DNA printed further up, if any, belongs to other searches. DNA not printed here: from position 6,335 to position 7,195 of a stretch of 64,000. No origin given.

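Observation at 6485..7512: Adjacent HD-domain hydrolase and Macro domain genes in the early region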

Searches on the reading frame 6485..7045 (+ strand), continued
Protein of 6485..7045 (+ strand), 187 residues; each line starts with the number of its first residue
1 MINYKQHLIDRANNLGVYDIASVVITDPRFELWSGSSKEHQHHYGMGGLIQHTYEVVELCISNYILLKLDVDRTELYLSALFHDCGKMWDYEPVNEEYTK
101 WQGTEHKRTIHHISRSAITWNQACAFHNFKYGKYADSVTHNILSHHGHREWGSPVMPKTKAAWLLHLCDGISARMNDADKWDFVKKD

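Call 79: find_encoding_contigs(protein=P0048, flank=6000, max_places=2)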
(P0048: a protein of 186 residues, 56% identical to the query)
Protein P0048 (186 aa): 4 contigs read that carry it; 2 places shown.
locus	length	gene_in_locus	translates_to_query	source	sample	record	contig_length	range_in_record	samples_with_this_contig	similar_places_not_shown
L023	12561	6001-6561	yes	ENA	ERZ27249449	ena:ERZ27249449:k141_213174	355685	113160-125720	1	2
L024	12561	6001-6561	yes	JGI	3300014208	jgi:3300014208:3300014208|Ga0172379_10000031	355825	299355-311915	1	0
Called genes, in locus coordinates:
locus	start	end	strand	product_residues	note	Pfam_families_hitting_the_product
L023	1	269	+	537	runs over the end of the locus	PF02811:PHP, PF07733:DNA_pol3_alpha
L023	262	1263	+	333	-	PF05626:DUF790 (faint)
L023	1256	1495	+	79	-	PF07733:DNA_pol3_alpha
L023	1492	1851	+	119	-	-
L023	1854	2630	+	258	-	-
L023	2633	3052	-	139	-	PF00583:Acetyltransf_1, PF13673:Acetyltransf_10, PF13508:Acetyltransf_7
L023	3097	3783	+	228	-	-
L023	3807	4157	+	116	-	-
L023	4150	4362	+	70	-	-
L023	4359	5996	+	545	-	PF07733:DNA_pol3_alpha, PF17657:DNA_pol3_finger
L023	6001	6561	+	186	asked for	PF01966:HD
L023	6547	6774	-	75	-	-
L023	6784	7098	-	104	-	-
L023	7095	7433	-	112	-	-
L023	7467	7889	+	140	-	-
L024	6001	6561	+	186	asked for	PF01966:HD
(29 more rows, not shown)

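Call 80: find_encoding_contigs(protein=P0099, flank=6000, max_places=2)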
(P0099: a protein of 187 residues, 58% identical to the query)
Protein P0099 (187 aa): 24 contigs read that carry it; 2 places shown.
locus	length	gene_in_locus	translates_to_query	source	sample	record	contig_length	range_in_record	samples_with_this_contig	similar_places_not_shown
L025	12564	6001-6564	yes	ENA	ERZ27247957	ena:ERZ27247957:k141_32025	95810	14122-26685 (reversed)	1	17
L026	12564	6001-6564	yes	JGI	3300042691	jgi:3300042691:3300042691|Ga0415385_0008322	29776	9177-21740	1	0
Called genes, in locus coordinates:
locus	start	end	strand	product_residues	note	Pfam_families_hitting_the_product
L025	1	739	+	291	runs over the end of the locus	-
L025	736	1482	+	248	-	PF10138:vWA-TerF-like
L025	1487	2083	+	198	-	PF12850:Metallophos_2 (weak)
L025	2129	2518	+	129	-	PF00383:dCMP_cyt_deam_1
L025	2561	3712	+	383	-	PF01068:DNA_ligase_A_M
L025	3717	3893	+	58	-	-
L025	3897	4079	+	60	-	-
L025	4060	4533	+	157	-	-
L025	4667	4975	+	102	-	-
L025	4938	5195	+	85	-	-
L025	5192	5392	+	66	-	-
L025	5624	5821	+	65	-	-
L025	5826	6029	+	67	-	-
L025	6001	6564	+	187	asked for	-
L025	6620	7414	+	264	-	PF02540:NAD_synthase, PF03054:tRNA_Me_trans (faint)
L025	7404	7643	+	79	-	-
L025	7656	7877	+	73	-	-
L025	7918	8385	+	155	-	-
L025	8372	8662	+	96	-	-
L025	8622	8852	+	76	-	-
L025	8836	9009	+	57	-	-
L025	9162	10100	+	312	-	-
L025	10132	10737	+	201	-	-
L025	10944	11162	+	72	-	-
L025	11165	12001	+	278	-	PF14243:R2K_3, PF18299:R2K_2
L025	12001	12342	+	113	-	PF02481:DNA_processg_A (weak), PF10686:YAcAr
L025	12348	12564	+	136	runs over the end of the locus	-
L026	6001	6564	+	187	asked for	-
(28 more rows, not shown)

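Call 81: find_encoding_contigs(protein=P0082, flank=6000, max_places=2)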
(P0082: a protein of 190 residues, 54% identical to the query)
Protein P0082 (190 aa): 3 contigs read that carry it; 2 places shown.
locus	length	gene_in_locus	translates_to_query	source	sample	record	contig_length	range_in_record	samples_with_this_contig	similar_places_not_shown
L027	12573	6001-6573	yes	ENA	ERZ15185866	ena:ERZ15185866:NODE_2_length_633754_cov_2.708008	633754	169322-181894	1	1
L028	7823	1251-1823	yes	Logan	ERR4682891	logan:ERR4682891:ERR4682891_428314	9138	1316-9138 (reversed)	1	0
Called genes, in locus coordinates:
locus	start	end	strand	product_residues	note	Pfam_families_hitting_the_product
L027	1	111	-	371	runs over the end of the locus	PF13450:NAD_binding_8, PF01593:Amino_oxidase, PF03275:GLF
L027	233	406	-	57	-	-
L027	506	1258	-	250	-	PF01844:HNH, PF13395:HNH_4, PF14279:HNH_5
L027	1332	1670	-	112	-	-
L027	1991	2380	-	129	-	PF01981:PTH2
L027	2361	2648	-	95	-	-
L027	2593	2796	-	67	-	-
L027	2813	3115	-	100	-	PF28597:T2SSF_N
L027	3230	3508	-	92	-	PF22400:DUF6980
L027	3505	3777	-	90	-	-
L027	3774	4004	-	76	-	-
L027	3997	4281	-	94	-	-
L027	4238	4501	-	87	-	-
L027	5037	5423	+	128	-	-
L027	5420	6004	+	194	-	-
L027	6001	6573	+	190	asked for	PF01966:HD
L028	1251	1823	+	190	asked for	PF01966:HD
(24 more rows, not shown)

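Call 83: find_related_loci(query=A2, collection=viral_contigs, flank=10000)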
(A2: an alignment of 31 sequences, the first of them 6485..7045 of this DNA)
Query A2 (187 aa) in viral_contigs; peptide patterns used: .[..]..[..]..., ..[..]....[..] (x = any residue, [..] = any of these).
199 stretches matched a pattern; 57 encode a relative of the query (tblastn E <= 1e-3); 57 distinct loci.
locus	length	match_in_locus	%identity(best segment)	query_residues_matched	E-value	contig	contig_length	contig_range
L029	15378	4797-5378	80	1-187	6e-104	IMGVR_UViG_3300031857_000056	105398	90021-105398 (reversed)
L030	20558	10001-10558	78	2-186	1e-98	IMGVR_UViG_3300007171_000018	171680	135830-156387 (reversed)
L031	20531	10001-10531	62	12-182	3e-67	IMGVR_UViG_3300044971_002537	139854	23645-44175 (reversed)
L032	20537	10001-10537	60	4-182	1e-66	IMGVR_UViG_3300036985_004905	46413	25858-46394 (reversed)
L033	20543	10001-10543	56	1-180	7e-66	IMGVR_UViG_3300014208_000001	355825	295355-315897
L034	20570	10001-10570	58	6-184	7e-66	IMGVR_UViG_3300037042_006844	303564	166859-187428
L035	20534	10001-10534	59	8-185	9e-64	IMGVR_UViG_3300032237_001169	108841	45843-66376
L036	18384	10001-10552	57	12-182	5e-63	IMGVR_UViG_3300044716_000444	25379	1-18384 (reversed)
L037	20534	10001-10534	58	8-185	1e-62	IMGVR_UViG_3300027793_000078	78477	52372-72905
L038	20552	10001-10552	53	6-185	9e-62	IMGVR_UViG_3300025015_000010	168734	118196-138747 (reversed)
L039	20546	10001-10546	58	12-182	1e-60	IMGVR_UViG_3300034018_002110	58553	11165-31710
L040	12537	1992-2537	58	12-182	1e-60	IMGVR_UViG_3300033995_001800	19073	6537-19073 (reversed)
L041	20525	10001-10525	53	17-187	5e-57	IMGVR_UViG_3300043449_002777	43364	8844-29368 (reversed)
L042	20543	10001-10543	53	6-185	5e-55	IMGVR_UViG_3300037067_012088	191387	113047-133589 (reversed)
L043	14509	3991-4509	55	17-187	4e-55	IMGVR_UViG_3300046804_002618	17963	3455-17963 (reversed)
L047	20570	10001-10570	52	2-180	1e-51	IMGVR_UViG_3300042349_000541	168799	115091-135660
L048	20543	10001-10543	52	12-180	1e-51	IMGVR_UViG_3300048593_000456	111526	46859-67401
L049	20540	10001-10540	53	12-180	6e-51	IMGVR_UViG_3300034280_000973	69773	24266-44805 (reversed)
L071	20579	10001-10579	42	1-185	2e-41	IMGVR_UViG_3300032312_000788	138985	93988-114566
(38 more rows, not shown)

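Call 96: fold_search(model_id=the predicted structure, library=viral)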
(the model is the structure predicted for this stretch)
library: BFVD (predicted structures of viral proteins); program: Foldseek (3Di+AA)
matches with E <= 10: 197; with E <= 0.001: 3
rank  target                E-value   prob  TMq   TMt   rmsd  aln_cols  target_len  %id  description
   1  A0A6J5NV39            6.9e-06  1.00  0.67  0.56   5.0       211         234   14  HDc domain containing protein [uncultured Caudovirales phage]
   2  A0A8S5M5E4            3.3e-04  1.00  0.61  0.54   4.7       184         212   19  HD domain [Podoviridae sp. ctaNW81]
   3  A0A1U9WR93            7.2e-04  1.00  0.63  0.29   6.7       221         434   13  (no name in the UniProt tables at hand)
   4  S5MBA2                2.2e-03  1.00  0.61  0.44   6.5       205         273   19  Uncharacterized protein [Bacillus phage Shanette]
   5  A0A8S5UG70            3.4e-03  1.00  0.50  0.44   9.2       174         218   15  HDc [Myoviridae sp. ctshb19]
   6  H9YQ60                3.4e-03  1.00  0.53  0.50   5.7       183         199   20  (no name in the UniProt tables at hand)
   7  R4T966                3.7e-03  1.00  0.58  0.51   5.0       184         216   18  HD domain-containing protein [Halogranum tailed virus 1]
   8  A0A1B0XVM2            9.5e-03  1.00  0.50  0.30   6.7       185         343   18  Putative polyA polymerase [Campylobacter phage PC5]
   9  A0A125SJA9            2.3e-02  1.00  0.42  0.20   5.5       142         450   20  (no name in the UniProt tables at hand)
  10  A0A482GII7            3.1e-02  1.00  0.51  0.43   3.7       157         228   16  Putative HD superfamily hydrolase [Escherichia phage vB_EcoM_Goslar]
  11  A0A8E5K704            3.8e-02  0.99  0.45  0.33   9.2       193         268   14  (no name in the UniProt tables at hand)
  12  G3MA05                4.0e-02  0.99  0.49  0.24  10.8       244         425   16  Gp264 [Bacillus phage G]
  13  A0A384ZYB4            4.6e-02  1.00  0.54  0.53   5.2       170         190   12  Uncharacterized protein [Dickeya phage vB_DsoM_AD1]
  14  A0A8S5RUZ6            6.9e-02  0.95  0.40  0.26   7.0       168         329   10  AAA domain protein [Siphoviridae sp. ctHip2]
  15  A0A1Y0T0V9            8.8e-02  0.99  0.44  0.41   7.9       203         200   16  Phosphohydrolase [Pseudomonas phage Noxifer]
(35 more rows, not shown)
